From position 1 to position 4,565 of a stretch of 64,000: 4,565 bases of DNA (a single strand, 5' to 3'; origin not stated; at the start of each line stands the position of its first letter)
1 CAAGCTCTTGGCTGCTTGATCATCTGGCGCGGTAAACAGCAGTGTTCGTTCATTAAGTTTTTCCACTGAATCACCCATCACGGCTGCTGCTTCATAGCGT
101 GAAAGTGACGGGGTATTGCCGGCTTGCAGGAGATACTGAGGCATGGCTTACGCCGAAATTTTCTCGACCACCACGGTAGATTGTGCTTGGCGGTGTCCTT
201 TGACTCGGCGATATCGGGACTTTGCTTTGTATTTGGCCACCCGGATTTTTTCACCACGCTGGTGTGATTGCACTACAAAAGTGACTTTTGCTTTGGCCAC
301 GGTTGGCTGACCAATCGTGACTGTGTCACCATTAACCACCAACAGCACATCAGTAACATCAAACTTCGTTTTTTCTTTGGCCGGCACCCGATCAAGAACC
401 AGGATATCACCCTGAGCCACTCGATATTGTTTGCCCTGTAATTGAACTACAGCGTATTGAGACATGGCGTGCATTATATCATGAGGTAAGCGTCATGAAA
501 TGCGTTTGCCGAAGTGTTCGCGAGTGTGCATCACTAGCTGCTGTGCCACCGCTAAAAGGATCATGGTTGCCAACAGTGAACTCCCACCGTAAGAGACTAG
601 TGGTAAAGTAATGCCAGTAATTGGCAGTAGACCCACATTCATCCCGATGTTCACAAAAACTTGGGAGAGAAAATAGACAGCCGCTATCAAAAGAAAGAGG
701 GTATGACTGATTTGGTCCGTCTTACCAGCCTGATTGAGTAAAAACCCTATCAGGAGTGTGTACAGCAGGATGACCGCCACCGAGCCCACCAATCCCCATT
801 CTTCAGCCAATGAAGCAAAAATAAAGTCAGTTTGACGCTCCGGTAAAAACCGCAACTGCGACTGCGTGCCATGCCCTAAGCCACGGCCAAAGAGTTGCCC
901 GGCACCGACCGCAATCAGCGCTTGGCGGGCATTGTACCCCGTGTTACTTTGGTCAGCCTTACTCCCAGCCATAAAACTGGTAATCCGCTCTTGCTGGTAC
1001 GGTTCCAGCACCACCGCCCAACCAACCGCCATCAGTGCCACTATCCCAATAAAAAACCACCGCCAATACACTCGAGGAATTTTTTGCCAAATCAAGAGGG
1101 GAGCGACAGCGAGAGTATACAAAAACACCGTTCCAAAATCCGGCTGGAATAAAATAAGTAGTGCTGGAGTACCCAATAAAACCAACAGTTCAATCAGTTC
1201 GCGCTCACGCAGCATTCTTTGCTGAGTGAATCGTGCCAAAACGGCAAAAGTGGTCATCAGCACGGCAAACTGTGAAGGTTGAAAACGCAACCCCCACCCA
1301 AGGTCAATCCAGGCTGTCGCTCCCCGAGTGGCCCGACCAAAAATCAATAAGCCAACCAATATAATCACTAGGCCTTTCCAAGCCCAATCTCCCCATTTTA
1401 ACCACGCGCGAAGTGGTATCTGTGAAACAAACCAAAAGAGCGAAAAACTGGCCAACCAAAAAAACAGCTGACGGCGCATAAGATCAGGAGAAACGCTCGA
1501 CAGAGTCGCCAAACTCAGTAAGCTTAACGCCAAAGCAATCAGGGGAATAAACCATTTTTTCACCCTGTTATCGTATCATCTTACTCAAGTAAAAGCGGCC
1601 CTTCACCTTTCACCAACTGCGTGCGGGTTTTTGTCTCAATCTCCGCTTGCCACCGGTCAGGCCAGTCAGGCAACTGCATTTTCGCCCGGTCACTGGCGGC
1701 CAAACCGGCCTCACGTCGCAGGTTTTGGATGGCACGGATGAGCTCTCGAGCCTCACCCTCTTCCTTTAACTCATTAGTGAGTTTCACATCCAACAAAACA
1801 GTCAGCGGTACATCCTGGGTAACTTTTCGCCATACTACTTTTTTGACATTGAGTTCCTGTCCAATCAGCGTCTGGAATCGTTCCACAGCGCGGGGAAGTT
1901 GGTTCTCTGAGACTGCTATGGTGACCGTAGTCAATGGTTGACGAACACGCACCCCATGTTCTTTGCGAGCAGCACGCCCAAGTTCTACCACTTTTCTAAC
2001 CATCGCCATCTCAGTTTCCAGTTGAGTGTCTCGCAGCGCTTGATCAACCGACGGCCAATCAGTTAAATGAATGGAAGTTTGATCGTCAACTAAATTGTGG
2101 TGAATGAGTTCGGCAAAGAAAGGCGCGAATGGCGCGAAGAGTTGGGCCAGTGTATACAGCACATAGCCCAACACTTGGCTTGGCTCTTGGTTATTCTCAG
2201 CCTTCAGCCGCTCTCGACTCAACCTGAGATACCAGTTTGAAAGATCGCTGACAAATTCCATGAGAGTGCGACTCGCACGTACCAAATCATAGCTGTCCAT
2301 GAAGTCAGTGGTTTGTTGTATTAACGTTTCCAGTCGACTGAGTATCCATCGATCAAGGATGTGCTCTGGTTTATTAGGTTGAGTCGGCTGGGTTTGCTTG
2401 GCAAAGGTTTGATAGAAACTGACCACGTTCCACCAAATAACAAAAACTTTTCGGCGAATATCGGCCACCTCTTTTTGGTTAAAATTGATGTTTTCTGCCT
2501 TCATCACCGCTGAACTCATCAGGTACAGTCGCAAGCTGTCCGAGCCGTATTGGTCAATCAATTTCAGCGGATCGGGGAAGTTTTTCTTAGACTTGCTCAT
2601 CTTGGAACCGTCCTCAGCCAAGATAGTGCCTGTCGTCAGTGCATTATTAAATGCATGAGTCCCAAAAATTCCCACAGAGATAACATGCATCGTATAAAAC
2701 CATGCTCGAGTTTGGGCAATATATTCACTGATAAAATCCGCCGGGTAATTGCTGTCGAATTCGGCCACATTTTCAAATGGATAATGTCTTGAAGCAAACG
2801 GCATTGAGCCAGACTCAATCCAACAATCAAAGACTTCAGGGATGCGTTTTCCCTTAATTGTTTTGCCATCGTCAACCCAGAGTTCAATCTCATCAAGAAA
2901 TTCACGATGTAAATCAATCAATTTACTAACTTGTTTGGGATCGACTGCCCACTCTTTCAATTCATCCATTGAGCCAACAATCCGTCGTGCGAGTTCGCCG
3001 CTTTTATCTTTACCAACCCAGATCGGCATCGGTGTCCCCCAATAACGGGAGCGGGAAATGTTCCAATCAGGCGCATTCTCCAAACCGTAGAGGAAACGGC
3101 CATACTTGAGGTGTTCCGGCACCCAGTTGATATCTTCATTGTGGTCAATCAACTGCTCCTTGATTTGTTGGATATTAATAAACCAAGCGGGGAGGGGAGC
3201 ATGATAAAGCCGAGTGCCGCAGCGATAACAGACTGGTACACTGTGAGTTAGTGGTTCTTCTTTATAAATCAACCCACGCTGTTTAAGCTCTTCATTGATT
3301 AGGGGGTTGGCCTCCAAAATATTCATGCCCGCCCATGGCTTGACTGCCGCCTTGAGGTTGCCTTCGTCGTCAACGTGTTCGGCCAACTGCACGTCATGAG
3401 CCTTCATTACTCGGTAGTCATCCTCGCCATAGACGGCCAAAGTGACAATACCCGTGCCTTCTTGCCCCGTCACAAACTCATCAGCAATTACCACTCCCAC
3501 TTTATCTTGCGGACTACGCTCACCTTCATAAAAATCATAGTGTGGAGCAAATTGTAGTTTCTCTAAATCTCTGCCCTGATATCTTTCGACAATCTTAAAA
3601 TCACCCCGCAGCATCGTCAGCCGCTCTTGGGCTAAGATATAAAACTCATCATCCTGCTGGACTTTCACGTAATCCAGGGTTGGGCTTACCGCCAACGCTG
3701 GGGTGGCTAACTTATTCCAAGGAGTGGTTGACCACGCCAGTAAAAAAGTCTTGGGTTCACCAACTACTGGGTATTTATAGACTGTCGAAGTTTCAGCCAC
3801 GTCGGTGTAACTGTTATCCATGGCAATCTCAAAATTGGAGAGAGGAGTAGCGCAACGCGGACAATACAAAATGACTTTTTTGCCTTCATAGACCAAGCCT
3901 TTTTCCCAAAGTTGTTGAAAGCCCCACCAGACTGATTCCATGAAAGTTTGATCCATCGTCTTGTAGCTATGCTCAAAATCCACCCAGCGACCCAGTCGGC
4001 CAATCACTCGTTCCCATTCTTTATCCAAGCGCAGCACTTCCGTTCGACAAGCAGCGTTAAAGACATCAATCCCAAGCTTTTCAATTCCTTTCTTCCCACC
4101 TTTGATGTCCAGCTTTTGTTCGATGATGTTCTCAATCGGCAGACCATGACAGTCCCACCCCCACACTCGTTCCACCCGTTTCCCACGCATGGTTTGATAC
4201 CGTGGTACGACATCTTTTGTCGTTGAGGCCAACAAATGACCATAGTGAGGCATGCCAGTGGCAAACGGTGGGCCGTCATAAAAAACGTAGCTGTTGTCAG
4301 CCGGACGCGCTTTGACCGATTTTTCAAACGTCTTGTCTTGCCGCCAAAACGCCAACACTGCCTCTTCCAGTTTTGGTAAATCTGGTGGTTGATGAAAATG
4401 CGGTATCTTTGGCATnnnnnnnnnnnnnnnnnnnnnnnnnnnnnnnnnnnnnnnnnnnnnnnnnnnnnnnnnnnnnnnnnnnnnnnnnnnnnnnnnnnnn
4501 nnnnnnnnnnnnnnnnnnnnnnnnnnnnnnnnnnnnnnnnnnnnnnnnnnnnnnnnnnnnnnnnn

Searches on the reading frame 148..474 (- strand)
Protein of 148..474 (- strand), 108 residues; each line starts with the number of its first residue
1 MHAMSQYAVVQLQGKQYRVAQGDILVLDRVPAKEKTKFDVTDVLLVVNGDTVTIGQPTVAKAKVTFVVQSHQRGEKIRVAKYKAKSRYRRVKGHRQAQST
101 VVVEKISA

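Call 5: search_protein_families(library=pfam, proteins=[window:148-474:-])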
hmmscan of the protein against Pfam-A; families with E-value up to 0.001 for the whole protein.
window:148-474:- (108 aa): 1 family
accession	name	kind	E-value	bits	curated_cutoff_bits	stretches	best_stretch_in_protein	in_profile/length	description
PF00829.26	Ribosomal_L21p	-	2.9e-27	95.3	27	1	7-106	2-99/99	Ribosomal prokaryotic L21 protein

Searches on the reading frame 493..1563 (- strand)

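Call 5: search_protein_families(library=pfam, proteins=[window:493-1563:-])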
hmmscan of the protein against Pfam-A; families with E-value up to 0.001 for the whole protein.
window:493-1563:- (356 aa): 1 family
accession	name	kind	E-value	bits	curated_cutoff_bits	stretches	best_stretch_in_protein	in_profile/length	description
PF01098.24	FTSW_RODA_SPOVE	-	2.8e-75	254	26.4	1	14-348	23-355/356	Cell cycle protein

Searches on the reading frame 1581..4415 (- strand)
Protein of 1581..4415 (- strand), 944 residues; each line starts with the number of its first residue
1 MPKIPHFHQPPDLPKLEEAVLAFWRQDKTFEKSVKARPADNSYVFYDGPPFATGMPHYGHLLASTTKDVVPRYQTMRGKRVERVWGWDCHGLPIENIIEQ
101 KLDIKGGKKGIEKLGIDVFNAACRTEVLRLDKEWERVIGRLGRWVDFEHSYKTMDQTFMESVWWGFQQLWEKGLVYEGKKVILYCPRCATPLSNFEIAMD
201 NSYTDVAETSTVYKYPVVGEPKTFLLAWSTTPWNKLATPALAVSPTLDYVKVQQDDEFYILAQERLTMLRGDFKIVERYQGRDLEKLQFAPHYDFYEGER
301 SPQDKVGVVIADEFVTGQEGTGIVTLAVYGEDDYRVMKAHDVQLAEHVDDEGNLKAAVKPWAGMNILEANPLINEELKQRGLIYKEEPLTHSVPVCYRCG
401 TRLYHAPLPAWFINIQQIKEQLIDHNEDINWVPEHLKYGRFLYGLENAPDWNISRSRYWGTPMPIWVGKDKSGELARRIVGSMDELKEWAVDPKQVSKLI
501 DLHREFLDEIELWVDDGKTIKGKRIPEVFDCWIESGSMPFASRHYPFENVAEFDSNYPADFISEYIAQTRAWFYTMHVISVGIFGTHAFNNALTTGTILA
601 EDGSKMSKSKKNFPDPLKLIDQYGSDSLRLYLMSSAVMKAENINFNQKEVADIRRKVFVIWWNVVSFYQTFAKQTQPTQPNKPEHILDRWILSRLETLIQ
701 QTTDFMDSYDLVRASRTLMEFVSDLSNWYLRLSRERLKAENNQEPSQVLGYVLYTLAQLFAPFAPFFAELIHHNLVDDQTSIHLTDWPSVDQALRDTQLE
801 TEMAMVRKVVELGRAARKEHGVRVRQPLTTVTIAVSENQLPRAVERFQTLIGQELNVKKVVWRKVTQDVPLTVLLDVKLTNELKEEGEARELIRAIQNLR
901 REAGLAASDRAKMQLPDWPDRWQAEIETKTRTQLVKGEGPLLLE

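Call 5: search_protein_families(library=pfam, proteins=[window:1581-4415:-])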
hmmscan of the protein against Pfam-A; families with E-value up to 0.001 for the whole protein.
window:1581-4415:- (944 aa): 4 families
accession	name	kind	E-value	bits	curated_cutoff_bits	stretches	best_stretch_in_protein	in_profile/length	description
PF00133.28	tRNA-synt_1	-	6.5e-127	424.2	22.7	1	20-643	2-413/414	tRNA synthetases class I (I, L, M and V)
PF08264.19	Anticodon_1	-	1.5e-34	119.4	25.1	1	688-830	1-146/148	Anticodon-binding domain of tRNA ligase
PF09334.17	tRNA-synt_1g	-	1.6e-19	70.4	20.1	2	50-198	8-136/391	tRNA synthetases class I (M)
PF19302.4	DUF5915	-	3.2e-15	56.6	27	1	864-915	93-144/195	Domain of unknown function (DUF5915)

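Call 9: find_homologous_proteins(query=window:1581-4415:-, max_evalue=1e-50)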
Query window:1581-4415:- (944 aa): 8000 proteins with E <= 1e-50 among 8000 candidates; the best 120 are listed.
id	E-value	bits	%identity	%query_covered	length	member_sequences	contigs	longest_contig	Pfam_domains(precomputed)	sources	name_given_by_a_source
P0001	0.0e+0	2164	100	98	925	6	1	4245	PF09334.18,PF08264.20,PF00133.29,PF19302.5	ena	-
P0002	0.0e+0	1802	80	99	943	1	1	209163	PF09334.18,PF08264.20,PF00133.29,PF19302.5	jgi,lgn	jgi:isoleucyl-tRNA synthetase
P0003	0.0e+0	1654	73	100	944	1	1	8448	PF09334.18,PF08264.20,PF00133.29,PF19302.5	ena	-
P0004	0.0e+0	1639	73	99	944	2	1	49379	PF09334.18,PF08264.20,PF00133.29,PF19302.5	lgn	-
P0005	0.0e+0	1630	73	100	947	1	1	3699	PF09334.18,PF08264.20,PF00133.29,PF19302.5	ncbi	ncbi:MAG: isoleucine--tRNA ligase [Candidatus Paceibacterota bacterium]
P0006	0.0e+0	1629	72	100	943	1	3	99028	PF09334.18,PF08264.20,PF00133.29,PF19302.5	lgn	-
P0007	0.0e+0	1610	72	99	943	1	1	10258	PF09334.18,PF08264.20,PF00133.29,PF19302.5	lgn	-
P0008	0.0e+0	1610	72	100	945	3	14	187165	PF09334.18,PF08264.20,PF00133.29,PF19302.5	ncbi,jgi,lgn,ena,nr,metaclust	ncbi:MAG: hypothetical protein A2383_00090 [Candidatus Pacebacteria bacterium RIFOXYB1_FULL_39_46]|n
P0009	0.0e+0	1600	71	100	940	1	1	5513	PF09334.18,PF08264.20,PF00133.29,PF19302.5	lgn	-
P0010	0.0e+0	1579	70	100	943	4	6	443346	PF09334.18,PF08264.20,PF00133.29,PF19302.5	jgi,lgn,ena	jgi:isoleucyl-tRNA synthetase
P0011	0.0e+0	1525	68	99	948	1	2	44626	PF09334.18,PF08264.20,PF00133.29,PF19302.5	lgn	-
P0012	0.0e+0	1520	67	100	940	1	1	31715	PF09334.18,PF08264.20,PF00133.29,PF19302.5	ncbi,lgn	ncbi:MAG: isoleucine--tRNA ligase [Patescibacteria group bacterium]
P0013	0.0e+0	1518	68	100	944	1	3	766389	PF09334.18,PF08264.20,PF00133.29,PF19302.5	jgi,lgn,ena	-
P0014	0.0e+0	1517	67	100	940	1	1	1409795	PF09334.18,PF08264.20,PF00133.29,PF19302.5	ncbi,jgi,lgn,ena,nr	ncbi:MAG TPA: isoleucine--tRNA ligase [Vitreimonas sp.]|nr:isoleucine--tRNA ligase [Vitreimonas sp.]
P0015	0.0e+0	1505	67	99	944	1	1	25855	PF09334.18,PF08264.20,PF00133.29,PF19302.5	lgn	-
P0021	0.0e+0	1488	67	100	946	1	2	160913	PF09334.18,PF08264.20,PF00133.29,PF19302.5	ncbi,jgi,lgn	ncbi:MAG: isoleucine--tRNA ligase [Candidatus Woesebacteria bacterium]|jgi:isoleucyl-tRNA synthetase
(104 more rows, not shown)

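Call 11: find_related_loci(query=A1, collection=genome_contigs, flank=2500)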
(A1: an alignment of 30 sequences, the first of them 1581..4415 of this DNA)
Query A1 (944 aa) in genome_contigs; peptide patterns used: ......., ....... (x = any residue, [..] = any of these).
600 stretches matched a pattern (row limit reached: there are more); 583 encode a relative of the query (tblastn E <= 1e-3); the best 80 are kept; 80 distinct loci.
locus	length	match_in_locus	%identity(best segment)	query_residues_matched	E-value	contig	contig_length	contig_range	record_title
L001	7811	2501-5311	64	1-936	0e+0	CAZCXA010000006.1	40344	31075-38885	MAG TPA_asm: uncultured Pseudomonadales bacterium isolate binchicken_co45_521 genome assembly, contig: NODE_1334_length_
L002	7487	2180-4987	64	1-938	0e+0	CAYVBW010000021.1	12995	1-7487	MAG TPA_asm: uncultured Pseudomonadales bacterium isolate SRP241326_co2_315 genome assembly, contig: NODE_6283_length_12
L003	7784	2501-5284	61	3-937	0e+0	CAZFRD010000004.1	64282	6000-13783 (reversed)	MAG TPA_asm: uncultured Pseudomonadales bacterium isolate SRP192515_co1_183 genome assembly, contig: NODE_296_length_642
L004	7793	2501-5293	61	3-938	0e+0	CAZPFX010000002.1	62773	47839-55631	MAG TPA_asm: uncultured Pseudomonadales bacterium isolate SRP118108_co5_543 genome assembly, contig: NODE_241_length_627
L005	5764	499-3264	59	3-933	0e+0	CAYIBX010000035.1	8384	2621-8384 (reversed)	MAG TPA_asm: uncultured Gammaproteobacteria bacterium isolate ERP119705_co18_370 genome assembly, contig: NODE_11034_len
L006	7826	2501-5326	57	1-938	0e+0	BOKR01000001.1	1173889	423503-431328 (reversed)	MAG: Patescibacteria group bacterium BroJett025 DNA, sequence1, whole genome shotgun sequence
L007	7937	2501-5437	54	1-937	0e+0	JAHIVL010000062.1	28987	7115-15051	MAG: Patescibacteria group bacterium isolate MM_PC_MetaG.mb.79 MM_PC_MetaG.mb.79_k141_1112038, whole genome shotgun sequ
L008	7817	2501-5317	55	1-943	0e+0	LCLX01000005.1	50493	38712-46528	MAG: Microgenomates group bacterium GW2011_GWC1_46_15 UX36_C0005, whole genome shotgun sequence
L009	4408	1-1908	72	308-943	0e+0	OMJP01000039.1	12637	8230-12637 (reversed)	bacterium isolate AM_2116 genome assembly, contig: k99_676745, whole genome shotgun sequence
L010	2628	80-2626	54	3-858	0e+0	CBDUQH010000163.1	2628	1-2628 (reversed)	MAG TPA_asm: uncultured bacterium isolate SRR18550247_concoct_49 genome assembly, contig: ERZ25074849.5227, whole genome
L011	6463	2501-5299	50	4-916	0e+0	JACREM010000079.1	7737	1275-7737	MAG: Candidatus Gottesmanbacteria bacterium isolate NC_groundwater_1699_Pr3_B-0.1um_43_117 SR-2_scaffold_141_3108988, wh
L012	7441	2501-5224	52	9-938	0e+0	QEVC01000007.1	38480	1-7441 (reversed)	MAG: Candidatus Microgenomates bacterium isolate GWF J3_scaffold_847, whole genome shotgun sequence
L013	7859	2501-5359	52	11-939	0e+0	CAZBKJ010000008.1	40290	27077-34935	MAG TPA_asm: uncultured Pseudomonadales bacterium isolate SRP286056_co1_272 genome assembly, contig: NODE_1000_length_40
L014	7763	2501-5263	46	13-938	0e+0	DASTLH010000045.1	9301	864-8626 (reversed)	MAG TPA_asm: Patescibacteria group bacterium isolate SMAG_U2653 k141_1147750, whole genome shotgun sequence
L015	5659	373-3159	46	1-932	0e+0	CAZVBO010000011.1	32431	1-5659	MAG TPA_asm: uncultured Pseudomonadales bacterium isolate SRP304446_co1_134 genome assembly, contig: NODE_920_length_324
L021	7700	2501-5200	60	6-915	0e+0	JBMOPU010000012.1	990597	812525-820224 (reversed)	MAG: Patescibacteria group bacterium isolate Betzabe_MAG136 MAG136_14, whole genome shotgun sequence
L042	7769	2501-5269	60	7-937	0e+0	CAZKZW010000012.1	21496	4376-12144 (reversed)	MAG TPA_asm: uncultured Pseudomonadales bacterium isolate SRP192927_co3_66 genome assembly, contig: NODE_5037_length_214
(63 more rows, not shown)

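Call 16: find_encoding_contigs(protein=P0002, flank=2500, max_places=2)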
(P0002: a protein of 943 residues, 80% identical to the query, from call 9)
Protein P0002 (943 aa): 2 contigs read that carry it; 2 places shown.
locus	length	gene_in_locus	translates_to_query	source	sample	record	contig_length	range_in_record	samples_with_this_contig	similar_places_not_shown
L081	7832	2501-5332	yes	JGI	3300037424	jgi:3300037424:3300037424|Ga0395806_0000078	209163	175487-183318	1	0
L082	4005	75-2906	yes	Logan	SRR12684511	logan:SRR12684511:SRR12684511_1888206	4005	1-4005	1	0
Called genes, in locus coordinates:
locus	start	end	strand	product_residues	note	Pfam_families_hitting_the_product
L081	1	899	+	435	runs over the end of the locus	PF11104:PilM_2 (faint), PF02491:SHS2_FTSA, PF06723:MreB_Mbl (weak), PF14450:FtsA, PF07439:DUF1515 (weak)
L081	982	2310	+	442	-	PF00091:Tubulin, PF12327:FtsZ_C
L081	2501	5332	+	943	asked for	PF00133:tRNA-synt_1, PF09334:tRNA-synt_1g, PF08264:Anticodon_1, PF19302:DUF5915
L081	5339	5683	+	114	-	-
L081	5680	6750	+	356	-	PF01098:FTSW_RODA_SPOVE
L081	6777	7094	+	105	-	PF00829:Ribosomal_L21p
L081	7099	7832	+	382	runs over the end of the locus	PF01555:N6_N4_Mtase (weak), PF01170:UPF0020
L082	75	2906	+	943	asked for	PF00133:tRNA-synt_1, PF09334:tRNA-synt_1g, PF08264:Anticodon_1, PF19302:DUF5915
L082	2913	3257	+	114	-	-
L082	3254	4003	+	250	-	?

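Call 17: find_encoding_contigs(protein=P0004, flank=2500, max_places=2)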
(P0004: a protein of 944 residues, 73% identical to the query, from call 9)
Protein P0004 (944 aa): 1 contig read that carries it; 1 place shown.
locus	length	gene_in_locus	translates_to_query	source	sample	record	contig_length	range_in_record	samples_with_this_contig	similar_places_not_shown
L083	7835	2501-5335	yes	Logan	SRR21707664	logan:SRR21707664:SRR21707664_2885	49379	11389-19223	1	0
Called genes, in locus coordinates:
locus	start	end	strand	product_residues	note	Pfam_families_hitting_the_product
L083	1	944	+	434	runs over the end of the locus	PF11104:PilM_2 (faint), PF02491:SHS2_FTSA, PF06723:MreB_Mbl (weak), PF14450:FtsA, PF07439:DUF1515 (weak)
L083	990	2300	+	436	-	PF00091:Tubulin, PF12327:FtsZ_C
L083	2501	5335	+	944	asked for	PF00133:tRNA-synt_1, PF09334:tRNA-synt_1g, PF08264:Anticodon_1, PF19302:DUF5915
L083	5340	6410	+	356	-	PF01098:FTSW_RODA_SPOVE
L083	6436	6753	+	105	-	PF00829:Ribosomal_L21p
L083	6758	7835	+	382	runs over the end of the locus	PF01170:UPF0020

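Call 18: find_encoding_contigs(protein=P0008, flank=2500, max_places=2)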
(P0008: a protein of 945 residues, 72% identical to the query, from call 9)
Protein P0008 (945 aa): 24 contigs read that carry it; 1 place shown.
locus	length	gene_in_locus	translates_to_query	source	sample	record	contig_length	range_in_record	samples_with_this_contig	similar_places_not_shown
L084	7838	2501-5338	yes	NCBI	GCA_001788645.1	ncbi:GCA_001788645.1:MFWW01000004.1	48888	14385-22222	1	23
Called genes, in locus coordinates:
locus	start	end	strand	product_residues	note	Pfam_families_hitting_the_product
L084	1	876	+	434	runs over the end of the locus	PF11104:PilM_2 (faint), PF02491:SHS2_FTSA, PF06723:MreB_Mbl, PF14450:FtsA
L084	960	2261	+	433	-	PF00091:Tubulin, PF12327:FtsZ_C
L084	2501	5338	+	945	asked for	PF00133:tRNA-synt_1, PF09334:tRNA-synt_1g, PF08264:Anticodon_1, PF19302:DUF5915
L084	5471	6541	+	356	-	PF01098:FTSW_RODA_SPOVE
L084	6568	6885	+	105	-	PF00829:Ribosomal_L21p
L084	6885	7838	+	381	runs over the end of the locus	PF01555:N6_N4_Mtase (weak), PF01170:UPF0020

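Call 19: find_encoding_contigs(protein=P0006, flank=2500, max_places=1)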
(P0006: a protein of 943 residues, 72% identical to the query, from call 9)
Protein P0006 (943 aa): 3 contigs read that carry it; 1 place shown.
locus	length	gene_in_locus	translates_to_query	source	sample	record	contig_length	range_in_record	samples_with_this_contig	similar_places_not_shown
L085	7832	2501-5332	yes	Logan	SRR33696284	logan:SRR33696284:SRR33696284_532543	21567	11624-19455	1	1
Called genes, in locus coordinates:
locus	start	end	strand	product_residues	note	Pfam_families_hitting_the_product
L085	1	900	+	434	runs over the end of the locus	PF02491:SHS2_FTSA, PF06723:MreB_Mbl, PF14450:FtsA, PF07439:DUF1515 (weak)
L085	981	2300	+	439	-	PF00091:Tubulin, PF12327:FtsZ_C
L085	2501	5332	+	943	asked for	PF00133:tRNA-synt_1, PF09334:tRNA-synt_1g (weak), PF08264:Anticodon_1, PF19302:DUF5915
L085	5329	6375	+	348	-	PF01098:FTSW_RODA_SPOVE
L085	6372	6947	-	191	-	-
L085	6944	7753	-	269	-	-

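Call 20: find_encoding_contigs(protein=P0010, flank=2500, max_places=1)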
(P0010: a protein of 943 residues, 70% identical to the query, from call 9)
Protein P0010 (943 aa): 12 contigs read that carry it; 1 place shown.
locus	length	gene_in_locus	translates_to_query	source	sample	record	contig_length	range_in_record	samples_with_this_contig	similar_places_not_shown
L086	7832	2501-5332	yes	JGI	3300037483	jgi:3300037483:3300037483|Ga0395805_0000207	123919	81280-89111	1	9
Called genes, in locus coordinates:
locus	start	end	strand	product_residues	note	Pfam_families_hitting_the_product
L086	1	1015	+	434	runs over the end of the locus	PF11104:PilM_2 (faint), PF02491:SHS2_FTSA, PF06723:MreB_Mbl (weak), PF14450:FtsA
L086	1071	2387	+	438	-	PF00091:Tubulin, PF12327:FtsZ_C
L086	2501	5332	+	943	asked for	PF00133:tRNA-synt_1, PF09334:tRNA-synt_1g (weak), PF08264:Anticodon_1, PF19302:DUF5915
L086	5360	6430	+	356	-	PF01098:FTSW_RODA_SPOVE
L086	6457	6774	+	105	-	PF00829:Ribosomal_L21p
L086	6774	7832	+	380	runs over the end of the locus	PF01170:UPF0020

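Call 21: find_encoding_contigs(protein=P0013, flank=2500, max_places=1)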
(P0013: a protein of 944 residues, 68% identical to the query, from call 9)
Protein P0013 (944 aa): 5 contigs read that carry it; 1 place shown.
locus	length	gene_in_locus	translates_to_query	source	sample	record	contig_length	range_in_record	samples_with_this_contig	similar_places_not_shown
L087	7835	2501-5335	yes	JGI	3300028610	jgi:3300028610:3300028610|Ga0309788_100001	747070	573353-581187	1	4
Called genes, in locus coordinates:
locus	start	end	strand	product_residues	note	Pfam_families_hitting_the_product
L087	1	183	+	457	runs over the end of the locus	PF11104:PilM_2 (faint), PF02491:SHS2_FTSA, PF06723:MreB_Mbl (weak), PF14450:FtsA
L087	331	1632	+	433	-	PF00091:Tubulin, PF12327:FtsZ_C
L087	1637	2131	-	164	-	PF00989:PAS, PF13188:PAS_8, PF08448:PAS_4 (weak), PF13426:PAS_9 (weak)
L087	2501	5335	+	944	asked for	PF00133:tRNA-synt_1, PF09334:tRNA-synt_1g (weak), PF08264:Anticodon_1, PF19302:DUF5915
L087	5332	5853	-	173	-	PF00583:Acetyltransf_1, PF13673:Acetyltransf_10, PF13508:Acetyltransf_7, PF08445:FR47 (weak)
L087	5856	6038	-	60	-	-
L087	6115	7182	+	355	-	PF01098:FTSW_RODA_SPOVE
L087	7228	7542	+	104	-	PF00829:Ribosomal_L21p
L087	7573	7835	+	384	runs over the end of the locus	PF01170:UPF0020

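Call 22: find_encoding_contigs(protein=P0021, flank=2500, max_places=1)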
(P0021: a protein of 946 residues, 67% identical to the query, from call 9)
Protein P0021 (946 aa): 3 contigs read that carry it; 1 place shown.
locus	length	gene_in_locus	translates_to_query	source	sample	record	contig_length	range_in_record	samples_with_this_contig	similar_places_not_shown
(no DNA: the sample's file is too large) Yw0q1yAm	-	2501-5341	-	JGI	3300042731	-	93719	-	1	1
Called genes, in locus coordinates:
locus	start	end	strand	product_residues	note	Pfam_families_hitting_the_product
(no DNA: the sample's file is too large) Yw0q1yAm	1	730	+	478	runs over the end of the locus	-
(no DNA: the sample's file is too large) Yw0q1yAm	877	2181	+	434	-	PF00091:Tubulin, PF12327:FtsZ_C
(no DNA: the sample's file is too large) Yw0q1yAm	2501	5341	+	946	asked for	PF00133:tRNA-synt_1, PF09334:tRNA-synt_1g (weak), PF08264:Anticodon_1, PF19302:DUF5915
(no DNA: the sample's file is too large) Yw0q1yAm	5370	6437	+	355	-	PF01098:FTSW_RODA_SPOVE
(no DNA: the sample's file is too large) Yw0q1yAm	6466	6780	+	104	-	PF00829:Ribosomal_L21p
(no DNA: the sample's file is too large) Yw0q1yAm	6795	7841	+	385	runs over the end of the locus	PF01170:UPF0020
